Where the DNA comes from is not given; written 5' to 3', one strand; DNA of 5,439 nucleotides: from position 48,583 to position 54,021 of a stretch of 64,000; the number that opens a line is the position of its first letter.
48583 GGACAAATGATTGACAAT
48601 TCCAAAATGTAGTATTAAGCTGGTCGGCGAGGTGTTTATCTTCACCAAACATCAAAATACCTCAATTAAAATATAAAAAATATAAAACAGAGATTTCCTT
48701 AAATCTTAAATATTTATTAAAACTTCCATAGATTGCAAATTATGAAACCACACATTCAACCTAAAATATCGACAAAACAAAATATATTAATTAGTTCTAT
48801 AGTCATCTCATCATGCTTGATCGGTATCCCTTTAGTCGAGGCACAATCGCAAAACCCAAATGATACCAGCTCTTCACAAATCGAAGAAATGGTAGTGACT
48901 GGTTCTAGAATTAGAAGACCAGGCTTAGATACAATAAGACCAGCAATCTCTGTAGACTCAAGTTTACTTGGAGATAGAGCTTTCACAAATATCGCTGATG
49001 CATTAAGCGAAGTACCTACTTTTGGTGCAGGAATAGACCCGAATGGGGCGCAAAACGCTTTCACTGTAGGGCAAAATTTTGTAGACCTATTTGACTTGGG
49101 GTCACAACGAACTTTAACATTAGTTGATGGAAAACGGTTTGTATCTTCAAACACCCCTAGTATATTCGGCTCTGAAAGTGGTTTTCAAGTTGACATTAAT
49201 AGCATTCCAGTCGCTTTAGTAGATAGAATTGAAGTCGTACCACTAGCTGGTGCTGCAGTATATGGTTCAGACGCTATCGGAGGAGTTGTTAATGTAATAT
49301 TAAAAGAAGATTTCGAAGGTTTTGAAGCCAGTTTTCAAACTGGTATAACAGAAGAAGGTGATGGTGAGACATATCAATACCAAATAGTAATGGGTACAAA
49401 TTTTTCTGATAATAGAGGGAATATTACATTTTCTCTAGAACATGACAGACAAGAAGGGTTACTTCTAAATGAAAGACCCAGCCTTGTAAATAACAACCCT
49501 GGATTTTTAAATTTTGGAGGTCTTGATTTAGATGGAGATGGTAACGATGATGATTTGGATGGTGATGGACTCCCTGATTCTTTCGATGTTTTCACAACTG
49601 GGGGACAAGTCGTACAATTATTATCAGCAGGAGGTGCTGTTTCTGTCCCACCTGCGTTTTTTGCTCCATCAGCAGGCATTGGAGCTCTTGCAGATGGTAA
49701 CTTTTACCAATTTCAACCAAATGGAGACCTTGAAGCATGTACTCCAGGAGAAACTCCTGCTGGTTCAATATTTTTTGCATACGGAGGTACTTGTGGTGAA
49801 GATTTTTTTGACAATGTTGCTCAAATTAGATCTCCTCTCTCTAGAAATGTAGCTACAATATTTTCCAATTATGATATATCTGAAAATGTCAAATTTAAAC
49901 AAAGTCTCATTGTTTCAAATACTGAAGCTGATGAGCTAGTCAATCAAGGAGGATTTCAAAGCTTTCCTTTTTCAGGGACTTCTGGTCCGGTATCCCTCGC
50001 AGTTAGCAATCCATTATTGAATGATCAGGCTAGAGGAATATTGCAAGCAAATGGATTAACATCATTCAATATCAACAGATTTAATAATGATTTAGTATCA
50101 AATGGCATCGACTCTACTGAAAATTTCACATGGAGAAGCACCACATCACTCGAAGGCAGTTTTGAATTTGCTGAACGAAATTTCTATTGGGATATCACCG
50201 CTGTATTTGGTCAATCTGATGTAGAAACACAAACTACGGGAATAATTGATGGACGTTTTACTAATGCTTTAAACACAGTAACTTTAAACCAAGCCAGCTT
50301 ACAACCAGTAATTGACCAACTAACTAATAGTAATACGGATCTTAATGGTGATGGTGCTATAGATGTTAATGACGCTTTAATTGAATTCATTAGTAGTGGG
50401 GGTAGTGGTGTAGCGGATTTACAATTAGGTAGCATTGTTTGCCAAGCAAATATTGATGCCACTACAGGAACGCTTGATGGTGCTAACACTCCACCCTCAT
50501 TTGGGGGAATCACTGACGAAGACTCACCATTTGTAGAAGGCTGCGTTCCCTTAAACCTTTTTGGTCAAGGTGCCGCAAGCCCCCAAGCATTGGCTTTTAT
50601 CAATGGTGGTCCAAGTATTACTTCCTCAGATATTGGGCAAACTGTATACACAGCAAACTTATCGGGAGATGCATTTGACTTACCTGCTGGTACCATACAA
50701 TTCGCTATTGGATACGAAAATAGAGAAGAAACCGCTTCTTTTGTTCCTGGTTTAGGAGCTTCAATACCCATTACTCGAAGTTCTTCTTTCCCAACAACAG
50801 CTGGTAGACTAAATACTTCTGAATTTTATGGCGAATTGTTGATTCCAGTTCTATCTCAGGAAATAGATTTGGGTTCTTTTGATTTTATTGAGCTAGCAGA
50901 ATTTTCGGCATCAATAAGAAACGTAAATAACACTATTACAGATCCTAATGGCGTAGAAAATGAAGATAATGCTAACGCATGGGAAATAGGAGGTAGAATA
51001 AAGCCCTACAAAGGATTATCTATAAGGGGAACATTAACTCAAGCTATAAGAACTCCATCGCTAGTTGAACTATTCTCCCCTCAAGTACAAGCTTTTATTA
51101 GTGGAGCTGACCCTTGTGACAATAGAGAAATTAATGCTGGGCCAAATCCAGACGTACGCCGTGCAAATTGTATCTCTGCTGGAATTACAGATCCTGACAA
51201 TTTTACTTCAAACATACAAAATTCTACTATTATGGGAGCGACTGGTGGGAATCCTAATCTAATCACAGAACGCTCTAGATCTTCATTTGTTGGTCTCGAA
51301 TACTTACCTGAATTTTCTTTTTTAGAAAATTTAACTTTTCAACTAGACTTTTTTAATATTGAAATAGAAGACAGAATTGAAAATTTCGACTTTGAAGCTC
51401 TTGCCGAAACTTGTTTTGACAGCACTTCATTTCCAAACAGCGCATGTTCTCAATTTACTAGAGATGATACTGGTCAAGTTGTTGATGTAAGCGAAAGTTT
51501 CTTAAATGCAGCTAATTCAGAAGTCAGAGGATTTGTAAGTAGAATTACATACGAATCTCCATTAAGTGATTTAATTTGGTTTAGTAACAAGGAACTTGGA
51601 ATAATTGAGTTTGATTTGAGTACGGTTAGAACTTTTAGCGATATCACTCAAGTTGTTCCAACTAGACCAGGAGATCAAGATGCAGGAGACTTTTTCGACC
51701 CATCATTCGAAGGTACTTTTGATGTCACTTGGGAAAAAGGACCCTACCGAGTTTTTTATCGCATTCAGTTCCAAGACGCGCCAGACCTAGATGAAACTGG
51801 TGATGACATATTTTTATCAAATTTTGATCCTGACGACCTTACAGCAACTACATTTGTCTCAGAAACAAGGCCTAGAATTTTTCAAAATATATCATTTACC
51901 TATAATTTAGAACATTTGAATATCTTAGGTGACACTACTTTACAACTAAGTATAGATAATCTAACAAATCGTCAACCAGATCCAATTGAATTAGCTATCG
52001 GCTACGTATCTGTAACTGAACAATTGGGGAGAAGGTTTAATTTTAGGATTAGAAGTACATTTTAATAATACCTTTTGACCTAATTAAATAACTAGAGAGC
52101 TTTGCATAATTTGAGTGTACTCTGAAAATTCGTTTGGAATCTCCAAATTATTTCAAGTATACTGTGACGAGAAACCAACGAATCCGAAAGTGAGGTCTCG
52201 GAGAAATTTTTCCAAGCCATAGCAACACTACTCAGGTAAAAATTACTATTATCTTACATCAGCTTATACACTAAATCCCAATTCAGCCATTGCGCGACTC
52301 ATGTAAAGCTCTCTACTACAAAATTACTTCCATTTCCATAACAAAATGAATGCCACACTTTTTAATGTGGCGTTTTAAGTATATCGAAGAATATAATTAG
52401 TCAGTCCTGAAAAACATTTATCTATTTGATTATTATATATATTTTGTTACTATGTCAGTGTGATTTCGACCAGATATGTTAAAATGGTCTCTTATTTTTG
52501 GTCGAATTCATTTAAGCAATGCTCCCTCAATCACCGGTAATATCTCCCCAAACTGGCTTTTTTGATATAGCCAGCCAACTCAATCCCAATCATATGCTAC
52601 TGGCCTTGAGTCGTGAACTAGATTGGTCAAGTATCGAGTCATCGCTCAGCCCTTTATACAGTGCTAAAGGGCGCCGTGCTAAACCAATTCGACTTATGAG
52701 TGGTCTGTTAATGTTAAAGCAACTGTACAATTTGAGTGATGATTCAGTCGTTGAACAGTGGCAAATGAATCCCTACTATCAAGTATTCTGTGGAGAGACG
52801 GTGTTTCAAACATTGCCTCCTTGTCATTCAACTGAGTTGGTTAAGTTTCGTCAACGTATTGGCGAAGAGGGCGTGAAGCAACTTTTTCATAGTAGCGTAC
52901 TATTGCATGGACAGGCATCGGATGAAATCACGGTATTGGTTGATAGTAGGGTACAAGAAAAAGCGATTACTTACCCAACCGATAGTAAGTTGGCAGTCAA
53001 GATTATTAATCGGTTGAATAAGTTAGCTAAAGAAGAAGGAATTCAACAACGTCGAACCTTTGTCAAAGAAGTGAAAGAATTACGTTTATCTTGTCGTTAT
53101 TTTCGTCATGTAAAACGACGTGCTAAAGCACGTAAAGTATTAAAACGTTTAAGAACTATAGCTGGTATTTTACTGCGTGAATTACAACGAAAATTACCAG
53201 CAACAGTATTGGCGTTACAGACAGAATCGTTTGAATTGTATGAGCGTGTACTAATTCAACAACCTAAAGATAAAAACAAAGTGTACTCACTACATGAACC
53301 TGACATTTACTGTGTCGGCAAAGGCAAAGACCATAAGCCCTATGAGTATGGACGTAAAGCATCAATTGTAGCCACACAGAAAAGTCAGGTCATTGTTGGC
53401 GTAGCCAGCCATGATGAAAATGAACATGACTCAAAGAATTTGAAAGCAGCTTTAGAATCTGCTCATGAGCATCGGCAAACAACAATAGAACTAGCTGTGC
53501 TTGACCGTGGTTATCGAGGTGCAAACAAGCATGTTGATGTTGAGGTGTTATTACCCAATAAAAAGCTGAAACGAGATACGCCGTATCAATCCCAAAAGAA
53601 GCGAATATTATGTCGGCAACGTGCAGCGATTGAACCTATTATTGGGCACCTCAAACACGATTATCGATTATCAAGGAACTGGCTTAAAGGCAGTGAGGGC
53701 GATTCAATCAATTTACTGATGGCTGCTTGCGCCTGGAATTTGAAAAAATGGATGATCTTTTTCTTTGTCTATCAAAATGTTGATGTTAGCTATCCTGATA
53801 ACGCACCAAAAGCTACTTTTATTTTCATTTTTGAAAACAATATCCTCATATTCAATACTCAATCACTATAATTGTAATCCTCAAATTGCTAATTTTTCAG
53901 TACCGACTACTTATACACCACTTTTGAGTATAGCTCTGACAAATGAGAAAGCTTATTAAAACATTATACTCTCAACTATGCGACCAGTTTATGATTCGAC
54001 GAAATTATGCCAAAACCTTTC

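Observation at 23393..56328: ~32.8-kb genomic island inserted into the 3' end of comM, bounded by a 68-bp perfect direct repeat and a displaced comM tail.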

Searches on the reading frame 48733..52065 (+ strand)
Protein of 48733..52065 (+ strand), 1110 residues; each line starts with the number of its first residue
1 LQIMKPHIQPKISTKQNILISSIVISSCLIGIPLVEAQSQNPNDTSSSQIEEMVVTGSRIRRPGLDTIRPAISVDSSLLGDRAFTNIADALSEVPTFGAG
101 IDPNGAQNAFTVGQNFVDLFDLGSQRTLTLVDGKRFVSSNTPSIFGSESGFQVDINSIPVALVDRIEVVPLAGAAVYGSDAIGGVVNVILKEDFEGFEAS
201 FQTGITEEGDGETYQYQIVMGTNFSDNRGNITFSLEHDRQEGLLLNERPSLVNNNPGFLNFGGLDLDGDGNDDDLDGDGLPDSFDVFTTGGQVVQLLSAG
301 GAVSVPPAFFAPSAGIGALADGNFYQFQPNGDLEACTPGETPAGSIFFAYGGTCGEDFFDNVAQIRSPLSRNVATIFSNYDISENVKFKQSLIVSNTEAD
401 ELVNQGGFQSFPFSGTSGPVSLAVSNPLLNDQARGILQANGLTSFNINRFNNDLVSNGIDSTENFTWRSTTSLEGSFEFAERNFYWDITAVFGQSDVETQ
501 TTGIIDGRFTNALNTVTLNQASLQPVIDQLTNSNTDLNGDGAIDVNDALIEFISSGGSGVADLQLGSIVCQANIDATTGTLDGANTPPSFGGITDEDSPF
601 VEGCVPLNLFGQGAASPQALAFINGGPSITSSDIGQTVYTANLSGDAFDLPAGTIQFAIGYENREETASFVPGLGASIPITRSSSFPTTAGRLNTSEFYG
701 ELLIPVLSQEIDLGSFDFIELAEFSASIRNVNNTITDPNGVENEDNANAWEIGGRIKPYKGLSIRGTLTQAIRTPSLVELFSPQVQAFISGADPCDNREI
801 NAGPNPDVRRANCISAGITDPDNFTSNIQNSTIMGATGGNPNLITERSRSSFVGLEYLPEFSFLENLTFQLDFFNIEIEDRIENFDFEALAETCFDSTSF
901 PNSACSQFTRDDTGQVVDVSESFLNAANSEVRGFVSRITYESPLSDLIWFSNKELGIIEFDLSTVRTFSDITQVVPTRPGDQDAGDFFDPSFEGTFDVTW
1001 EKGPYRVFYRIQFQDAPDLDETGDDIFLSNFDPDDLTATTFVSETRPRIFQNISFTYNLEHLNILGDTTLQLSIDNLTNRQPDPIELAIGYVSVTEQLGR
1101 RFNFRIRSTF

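Call 9: search_protein_families(library=pfam, proteins=[window:48733-52065:+])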
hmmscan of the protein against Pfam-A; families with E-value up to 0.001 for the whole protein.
window:48733-52065:+ (1110 aa): 1 family
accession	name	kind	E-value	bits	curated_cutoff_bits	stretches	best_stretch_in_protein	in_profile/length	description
PF07715.20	Plug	-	1.1e-14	55.2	23.9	1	67-185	5-107/107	TonB-dependent Receptor Plug Domain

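Call 21: search_protein_families(library=ncbifam, proteins=[window:48733-52065:+], max_evalue=0.01)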
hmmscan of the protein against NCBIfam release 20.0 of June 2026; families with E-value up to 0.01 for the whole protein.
window:48733-52065:+ (1110 aa): 18 families
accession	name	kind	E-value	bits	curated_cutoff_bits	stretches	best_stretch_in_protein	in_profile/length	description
NF010010.0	PRK13483.1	equivalog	2.2e-18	65.6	927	1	26-218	11-193/660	ligand-gated channel protein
NF007478.2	PRK10064.1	equivalog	2.7e-17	62.3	745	1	46-218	26-188/663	catecholate siderophore receptor CirA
TIGR01779.1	TonB-B12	equivalog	1.8e-15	56.5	599.7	1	39-244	18-203/614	TonB-dependent vitamin B12 receptor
NF007926.1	PRK10641.1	equivalog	2.1e-15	56.3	836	1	37-227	15-185/617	TonB-dependent vitamin B12 receptor BtuB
NF010038.0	PRK13513.1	equivalog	7.2e-14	51.2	942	1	41-220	26-197/659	ligand-gated channel protein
NF010048.1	PRK13524.1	subfamily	2.6e-12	46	493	1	38-203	28-188/744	FepA family TonB-dependent siderophore receptor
NF010051.0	PRK13528.1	subfamily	1.6e-11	43.2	583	1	104-213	83-197/727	FepA family TonB-dependent siderophore receptor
TIGR01786.1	TonB-hemlactrns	subfamily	3.3e-09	35.7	323.75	1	125-188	72-131/719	TonB-dependent hemoglobin/transferrin/lactoferrin family receptor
NF010011.0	PRK13484.1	equivalog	3.4e-09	35.5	1197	1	45-191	25-159/682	IreA family TonB-dependent siderophore receptor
NF010012.0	PRK13486.1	equivalog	2.8e-08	32.6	924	1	82-206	57-173/696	TonB-dependent receptor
NF050067.1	TonBEntbctnRecCfrA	equivalog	3.5e-08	32.2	1200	1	75-235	51-205/698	TonB-dependent ferric enterobactin receptor CfrA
TIGR01785.1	TonB-hemin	subfamily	5.3e-08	31.8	316.85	1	51-188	2-126/677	TonB-dependent heme/hemoglobin receptor family protein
NF052649.1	TonRcptRhtA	equivalog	6.5e-07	27.9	1100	1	34-193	24-167/744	TonB-dependent siderophore receptor RhtA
NF049945.1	TonB_dep_FCYXU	equivalog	2.4e-06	26.4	825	1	35-192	21-168/697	TonB-dependent receptor, FCYXU motif-type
NF053590.1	TonB_dep_TOL0244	equivalog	1.2e-05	24.2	645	1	149-204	98-155/604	TOL_0244 family TonB-dependent receptor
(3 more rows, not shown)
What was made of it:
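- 48733..52065 (+): Large (1110 aa) TonB-dependent receptor. Only the Plug domain is recognised. calls 9, 21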

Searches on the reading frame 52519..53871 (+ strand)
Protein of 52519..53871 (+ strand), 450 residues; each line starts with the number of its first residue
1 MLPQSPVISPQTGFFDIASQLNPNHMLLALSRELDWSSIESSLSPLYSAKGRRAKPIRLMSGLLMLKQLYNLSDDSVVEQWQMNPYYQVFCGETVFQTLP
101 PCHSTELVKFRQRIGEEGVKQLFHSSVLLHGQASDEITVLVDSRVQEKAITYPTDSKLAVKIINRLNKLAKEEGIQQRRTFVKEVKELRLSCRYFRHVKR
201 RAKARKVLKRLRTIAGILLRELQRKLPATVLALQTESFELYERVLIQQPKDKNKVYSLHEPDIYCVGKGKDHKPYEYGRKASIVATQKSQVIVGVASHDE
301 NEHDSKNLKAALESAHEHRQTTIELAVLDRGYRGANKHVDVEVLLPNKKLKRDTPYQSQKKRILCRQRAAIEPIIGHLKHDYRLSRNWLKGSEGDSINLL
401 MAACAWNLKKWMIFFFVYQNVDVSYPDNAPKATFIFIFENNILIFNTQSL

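Call 9: search_protein_families(library=pfam, proteins=[window:52519-53871:+])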
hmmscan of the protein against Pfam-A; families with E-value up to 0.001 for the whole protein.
window:52519-53871:+ (450 aa): 3 families
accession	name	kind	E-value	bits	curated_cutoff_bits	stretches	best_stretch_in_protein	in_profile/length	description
PF05598.16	DUF772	-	5e-17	62.1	23.1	1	51-124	1-72/74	Transposase domain (DUF772)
PF01609.27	DDE_Tnp_1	-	6.5e-16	59.1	23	1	268-408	25-200/200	Transposase DDE domain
PF13751.12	DDE_Tnp_1_6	-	5.8e-05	23.8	25.1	1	354-411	66-124/125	Transposase DDE domain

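Call 80: search_protein_families(library=ncbifam, max_evalue=0.00001, proteins=[window:52519-53871:+])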
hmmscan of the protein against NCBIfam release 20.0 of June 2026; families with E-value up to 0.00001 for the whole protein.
window:52519-53871:+ (450 aa): 6 families
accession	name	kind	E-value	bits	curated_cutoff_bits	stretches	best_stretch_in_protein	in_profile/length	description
NF033578.1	transpos_IS5_1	equivalog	1.7e-124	416.1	275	1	17-412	9-417/419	IS5 family transposase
NF033593.1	transpos_ISNCY_1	equivalog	3.2e-34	118.4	325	1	48-410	43-441/444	ISNCY family transposase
NF033551.1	transpos_IS1182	equivalog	3.4e-29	102.1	270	2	16-338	13-327/488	IS1182 family transposase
NF033581.1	transpos_IS5_4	equivalog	6.1e-22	78.3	140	1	29-408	4-284/285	IS5 family transposase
NF033580.1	transpos_IS5_3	equivalog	3.4e-07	30.1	110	1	278-390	125-240/258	IS5 family transposase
NF033520.1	transpos_IS982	equivalog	5.4e-06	26.2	130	1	265-409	100-242/243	IS982 family transposase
